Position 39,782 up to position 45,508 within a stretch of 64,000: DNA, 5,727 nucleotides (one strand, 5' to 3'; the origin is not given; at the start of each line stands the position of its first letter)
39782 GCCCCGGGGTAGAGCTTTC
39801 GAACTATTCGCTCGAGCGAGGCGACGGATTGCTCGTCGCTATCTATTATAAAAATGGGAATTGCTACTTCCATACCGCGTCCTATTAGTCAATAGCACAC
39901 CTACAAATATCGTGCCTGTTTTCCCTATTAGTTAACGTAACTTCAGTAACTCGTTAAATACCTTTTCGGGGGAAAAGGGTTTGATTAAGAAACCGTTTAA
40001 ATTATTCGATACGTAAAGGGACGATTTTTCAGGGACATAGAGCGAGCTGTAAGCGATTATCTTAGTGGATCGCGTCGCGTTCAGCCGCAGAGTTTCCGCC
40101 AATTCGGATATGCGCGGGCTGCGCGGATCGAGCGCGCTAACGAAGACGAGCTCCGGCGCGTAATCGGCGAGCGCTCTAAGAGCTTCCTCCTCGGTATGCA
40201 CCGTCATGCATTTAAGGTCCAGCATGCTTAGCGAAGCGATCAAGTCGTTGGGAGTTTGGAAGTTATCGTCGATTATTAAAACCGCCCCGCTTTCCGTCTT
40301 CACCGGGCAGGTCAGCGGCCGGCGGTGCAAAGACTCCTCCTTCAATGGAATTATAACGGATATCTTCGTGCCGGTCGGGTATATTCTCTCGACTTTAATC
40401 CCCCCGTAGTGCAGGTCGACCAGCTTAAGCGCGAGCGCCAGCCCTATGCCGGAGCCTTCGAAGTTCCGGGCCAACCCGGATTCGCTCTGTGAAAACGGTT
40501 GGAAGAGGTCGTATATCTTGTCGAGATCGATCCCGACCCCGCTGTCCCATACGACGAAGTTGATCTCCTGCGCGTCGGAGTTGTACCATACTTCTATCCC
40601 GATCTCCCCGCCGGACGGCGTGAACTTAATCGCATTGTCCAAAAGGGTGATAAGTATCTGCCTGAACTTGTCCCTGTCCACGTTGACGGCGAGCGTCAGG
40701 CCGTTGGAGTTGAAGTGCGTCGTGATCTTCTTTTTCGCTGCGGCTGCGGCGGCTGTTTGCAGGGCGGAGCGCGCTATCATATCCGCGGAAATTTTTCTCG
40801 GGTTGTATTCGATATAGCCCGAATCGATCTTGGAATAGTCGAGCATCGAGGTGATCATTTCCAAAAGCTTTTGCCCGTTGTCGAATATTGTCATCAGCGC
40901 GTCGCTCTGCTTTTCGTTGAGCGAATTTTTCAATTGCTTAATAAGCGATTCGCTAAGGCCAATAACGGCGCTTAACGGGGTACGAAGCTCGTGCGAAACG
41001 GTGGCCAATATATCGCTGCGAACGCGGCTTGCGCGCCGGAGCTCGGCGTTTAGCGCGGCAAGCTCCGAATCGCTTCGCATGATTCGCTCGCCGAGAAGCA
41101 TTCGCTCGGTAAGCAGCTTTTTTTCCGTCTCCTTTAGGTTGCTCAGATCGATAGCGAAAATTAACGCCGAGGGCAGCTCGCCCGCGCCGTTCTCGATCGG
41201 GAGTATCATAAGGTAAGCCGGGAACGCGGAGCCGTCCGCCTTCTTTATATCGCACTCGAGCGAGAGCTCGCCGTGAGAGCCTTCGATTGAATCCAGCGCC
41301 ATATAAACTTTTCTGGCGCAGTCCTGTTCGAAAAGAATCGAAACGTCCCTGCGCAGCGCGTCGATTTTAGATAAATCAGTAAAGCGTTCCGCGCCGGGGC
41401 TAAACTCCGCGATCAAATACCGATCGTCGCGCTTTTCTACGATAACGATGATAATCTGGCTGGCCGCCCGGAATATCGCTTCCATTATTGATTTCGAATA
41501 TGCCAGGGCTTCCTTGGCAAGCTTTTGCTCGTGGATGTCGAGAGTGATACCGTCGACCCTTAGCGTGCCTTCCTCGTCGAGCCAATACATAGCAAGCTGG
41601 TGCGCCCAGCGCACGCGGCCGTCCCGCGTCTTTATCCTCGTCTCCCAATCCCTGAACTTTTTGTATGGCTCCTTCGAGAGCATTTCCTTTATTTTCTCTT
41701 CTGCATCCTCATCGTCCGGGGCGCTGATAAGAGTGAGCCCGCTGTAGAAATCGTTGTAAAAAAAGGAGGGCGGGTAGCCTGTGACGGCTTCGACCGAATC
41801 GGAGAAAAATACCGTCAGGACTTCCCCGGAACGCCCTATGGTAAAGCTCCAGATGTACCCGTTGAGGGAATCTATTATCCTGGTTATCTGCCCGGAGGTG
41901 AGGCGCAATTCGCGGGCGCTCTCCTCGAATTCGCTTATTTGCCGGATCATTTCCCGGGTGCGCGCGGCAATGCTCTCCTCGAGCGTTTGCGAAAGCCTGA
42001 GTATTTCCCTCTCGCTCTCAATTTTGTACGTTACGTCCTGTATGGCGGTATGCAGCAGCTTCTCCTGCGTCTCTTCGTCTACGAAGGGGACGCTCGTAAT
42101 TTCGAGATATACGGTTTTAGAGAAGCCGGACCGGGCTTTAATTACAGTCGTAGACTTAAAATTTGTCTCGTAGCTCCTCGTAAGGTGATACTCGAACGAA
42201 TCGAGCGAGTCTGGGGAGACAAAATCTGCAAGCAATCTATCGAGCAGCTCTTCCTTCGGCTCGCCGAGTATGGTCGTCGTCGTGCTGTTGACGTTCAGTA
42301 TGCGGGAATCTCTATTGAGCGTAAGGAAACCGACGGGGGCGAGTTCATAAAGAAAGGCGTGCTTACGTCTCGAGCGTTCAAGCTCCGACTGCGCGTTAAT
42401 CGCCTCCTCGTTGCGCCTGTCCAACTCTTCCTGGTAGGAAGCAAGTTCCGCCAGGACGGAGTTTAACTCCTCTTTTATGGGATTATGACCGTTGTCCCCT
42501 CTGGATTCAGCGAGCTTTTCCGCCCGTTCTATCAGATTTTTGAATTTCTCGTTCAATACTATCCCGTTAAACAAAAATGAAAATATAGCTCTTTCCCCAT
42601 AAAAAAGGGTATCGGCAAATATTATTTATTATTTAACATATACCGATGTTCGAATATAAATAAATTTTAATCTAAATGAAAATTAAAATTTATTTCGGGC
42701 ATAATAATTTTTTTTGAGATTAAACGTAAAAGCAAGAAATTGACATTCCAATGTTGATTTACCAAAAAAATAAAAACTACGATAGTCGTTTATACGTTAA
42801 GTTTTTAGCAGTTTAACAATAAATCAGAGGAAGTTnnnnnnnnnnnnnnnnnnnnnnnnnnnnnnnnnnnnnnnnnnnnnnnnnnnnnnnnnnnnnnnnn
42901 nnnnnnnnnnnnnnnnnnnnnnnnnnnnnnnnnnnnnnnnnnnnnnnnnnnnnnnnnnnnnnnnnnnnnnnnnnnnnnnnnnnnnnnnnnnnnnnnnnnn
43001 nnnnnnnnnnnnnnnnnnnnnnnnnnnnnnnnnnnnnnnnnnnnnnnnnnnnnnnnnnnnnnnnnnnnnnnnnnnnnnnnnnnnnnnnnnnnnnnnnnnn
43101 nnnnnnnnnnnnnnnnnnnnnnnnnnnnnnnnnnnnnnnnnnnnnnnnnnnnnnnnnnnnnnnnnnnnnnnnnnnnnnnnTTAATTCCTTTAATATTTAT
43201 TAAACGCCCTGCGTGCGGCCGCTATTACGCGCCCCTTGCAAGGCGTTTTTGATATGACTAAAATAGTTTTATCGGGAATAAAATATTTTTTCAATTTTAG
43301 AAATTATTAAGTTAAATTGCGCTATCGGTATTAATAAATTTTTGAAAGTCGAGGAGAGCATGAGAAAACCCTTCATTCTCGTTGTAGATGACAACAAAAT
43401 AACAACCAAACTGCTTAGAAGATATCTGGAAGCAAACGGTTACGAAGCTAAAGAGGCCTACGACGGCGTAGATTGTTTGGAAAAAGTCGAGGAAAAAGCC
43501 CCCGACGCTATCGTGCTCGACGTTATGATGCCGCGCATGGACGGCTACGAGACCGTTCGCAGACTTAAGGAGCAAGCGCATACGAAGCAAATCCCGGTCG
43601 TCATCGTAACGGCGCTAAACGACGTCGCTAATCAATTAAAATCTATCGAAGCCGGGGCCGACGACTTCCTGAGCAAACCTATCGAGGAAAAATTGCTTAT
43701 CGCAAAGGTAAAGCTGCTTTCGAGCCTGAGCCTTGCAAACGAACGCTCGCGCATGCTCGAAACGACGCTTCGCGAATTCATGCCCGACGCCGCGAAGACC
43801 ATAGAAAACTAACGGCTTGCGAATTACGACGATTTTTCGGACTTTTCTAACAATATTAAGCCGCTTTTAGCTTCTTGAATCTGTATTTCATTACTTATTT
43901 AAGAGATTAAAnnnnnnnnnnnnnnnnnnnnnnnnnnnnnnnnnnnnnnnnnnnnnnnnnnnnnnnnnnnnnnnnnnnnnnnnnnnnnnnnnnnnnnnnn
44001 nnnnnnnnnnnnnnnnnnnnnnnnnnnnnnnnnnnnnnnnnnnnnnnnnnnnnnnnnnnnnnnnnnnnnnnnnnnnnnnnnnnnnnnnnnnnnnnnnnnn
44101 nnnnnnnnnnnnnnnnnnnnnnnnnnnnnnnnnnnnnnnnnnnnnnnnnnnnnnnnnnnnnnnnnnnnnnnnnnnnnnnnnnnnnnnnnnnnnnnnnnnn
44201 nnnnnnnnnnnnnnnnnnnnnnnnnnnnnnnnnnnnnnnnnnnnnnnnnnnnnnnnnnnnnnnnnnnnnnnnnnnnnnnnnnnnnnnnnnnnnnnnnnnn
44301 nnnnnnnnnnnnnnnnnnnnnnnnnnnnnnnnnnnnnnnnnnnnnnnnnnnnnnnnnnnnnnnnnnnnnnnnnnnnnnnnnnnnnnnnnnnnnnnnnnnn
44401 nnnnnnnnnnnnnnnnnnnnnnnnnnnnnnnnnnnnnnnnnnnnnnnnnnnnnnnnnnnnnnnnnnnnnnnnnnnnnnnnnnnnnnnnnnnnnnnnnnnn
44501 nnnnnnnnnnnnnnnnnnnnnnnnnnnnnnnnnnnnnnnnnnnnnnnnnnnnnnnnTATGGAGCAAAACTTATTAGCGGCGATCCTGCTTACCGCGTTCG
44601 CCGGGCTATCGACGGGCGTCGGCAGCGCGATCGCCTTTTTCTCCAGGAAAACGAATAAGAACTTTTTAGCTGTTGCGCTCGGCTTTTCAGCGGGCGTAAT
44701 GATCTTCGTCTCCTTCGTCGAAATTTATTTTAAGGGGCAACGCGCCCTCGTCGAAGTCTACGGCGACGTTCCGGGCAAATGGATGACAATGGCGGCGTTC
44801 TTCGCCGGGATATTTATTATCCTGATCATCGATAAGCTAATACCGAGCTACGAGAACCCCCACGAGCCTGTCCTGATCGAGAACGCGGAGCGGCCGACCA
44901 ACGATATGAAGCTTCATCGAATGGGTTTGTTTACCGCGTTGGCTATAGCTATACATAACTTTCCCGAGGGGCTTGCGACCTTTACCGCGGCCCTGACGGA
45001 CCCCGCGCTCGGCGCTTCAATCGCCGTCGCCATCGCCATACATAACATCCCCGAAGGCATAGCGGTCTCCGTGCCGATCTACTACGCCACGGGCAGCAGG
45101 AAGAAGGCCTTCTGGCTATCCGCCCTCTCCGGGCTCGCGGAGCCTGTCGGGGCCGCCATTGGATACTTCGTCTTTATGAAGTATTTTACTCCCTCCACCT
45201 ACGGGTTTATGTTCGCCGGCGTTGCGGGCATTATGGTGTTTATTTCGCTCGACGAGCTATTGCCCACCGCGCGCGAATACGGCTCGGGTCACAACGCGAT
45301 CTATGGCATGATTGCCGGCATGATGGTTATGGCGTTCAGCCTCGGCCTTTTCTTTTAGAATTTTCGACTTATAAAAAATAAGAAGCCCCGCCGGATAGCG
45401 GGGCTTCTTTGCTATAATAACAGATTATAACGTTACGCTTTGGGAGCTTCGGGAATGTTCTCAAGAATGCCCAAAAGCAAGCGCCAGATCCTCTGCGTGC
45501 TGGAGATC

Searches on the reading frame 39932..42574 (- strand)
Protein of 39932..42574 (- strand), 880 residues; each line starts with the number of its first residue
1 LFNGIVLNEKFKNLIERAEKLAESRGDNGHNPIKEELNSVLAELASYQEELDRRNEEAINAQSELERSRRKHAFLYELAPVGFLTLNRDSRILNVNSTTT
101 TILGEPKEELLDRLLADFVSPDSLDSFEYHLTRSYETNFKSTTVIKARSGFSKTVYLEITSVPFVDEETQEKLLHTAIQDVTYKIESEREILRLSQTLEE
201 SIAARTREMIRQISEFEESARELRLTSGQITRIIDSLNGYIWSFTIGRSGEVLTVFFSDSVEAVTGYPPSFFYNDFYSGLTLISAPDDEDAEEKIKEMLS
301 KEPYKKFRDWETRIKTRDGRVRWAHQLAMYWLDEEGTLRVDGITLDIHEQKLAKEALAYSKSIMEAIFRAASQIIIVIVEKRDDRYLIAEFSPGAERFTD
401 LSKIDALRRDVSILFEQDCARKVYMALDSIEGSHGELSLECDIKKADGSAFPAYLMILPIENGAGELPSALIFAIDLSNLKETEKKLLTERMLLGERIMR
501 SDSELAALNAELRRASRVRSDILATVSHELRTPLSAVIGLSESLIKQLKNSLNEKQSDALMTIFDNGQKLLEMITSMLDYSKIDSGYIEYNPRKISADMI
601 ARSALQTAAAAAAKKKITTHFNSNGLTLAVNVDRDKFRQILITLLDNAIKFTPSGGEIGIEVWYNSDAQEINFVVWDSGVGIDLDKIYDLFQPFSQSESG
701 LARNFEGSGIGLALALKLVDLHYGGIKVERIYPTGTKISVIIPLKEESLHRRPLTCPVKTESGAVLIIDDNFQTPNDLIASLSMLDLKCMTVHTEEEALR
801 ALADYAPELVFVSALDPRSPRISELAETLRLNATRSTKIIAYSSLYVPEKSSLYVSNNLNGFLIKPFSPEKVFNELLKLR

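Call 47: search_protein_families(library=pfam, proteins=[window:39932-42574:-], max_evalue=0.00001)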
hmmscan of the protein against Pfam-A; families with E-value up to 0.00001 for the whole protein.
window:39932-42574:- (880 aa): 6 families
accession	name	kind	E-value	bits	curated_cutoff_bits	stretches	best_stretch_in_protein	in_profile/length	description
PF02518.31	HATPase_c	-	2.6e-21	76.6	26.4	1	633-745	2-110/111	Histidine kinase-, DNA gyrase B-, and HSP90-like ATPase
PF13426.13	PAS_9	-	4.8e-18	65.8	27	1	80-182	1-102/103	PAS domain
PF00512.31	HisKA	-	1.7e-16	60.4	26.9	1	519-586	2-66/66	His Kinase A (phospho-acceptor) domain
PF00989.32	PAS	-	5.1e-14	52.7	22.6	1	75-170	6-102/113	PAS fold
PF08447.18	PAS_3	-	8e-11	42.5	25.6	1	255-337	2-81/89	PAS fold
PF08448.16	PAS_4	-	5e-08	33.6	23.1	1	78-182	3-106/110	PAS fold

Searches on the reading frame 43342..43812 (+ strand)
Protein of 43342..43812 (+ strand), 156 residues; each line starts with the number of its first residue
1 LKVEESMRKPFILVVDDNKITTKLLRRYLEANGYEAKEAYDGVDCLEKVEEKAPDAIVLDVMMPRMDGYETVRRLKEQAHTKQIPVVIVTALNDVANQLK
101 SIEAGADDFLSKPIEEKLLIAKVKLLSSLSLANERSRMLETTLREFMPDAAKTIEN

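Call 47: search_protein_families(library=pfam, proteins=[window:43342-43812:+], max_evalue=0.00001)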
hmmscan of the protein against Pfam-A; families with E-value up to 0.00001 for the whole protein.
window:43342-43812:+ (156 aa): 1 family
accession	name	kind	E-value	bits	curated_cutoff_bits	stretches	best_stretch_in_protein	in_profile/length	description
PF00072.30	Response_reg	-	5e-32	110.8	30.2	1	12-124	1-111/111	Response regulator receiver domain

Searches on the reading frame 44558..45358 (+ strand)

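Call 47: search_protein_families(library=pfam, proteins=[window:44558-45358:+], max_evalue=0.00001)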
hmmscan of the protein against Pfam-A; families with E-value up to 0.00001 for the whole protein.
window:44558-45358:+ (266 aa): 1 family
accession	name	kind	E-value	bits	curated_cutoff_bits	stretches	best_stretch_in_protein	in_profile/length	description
PF02535.28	Zip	-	3.4e-29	102.5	35.1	1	114-260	169-321/323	ZIP Zinc transporter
